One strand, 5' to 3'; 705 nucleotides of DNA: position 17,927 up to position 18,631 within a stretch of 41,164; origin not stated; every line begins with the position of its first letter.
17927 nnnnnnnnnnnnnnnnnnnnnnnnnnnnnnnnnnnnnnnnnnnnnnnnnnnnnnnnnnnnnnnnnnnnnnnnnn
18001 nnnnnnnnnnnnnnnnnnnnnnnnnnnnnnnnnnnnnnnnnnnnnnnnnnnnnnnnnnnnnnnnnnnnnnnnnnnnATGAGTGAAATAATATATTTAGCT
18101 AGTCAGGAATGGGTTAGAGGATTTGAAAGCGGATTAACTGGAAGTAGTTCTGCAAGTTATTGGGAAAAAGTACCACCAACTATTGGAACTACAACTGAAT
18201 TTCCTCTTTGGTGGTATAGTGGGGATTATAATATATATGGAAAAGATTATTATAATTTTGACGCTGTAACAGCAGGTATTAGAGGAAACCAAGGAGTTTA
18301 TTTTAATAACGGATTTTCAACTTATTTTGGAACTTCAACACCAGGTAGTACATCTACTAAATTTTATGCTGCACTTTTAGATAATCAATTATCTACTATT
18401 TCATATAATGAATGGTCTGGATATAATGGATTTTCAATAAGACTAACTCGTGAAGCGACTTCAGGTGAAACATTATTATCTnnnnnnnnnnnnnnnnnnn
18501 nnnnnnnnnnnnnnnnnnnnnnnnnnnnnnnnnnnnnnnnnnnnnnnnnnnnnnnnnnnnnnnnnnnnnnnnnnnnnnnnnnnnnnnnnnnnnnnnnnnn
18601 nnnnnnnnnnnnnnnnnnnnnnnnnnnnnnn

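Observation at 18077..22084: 1335-aa protein combining a FISUMP-like domain with three ~300-aa tandem repeats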

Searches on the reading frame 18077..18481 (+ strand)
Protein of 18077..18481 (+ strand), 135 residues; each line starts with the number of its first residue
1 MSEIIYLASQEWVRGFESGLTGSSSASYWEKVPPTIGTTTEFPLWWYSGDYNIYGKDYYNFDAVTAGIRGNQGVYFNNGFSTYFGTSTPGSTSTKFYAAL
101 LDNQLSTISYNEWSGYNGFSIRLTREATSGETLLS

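Call 22: search_protein_families(library=ncbifam, proteins=[window:18077-18481:+], max_evalue=10)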
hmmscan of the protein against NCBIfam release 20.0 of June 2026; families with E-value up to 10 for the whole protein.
window:18077-18481:+ (135 aa): 1 family
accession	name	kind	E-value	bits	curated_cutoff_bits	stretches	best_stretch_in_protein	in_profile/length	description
TIGR02145.1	Fib_succ_major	domain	5.8e-05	23.8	41.65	1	46-123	100-173/176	FISUMP domain-containing protein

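Call 23: search_protein_families(library=pfam, proteins=[window:18077-18481:+], max_evalue=10)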
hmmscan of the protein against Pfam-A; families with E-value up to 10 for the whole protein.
window:18077-18481:+ (135 aa): 0 families
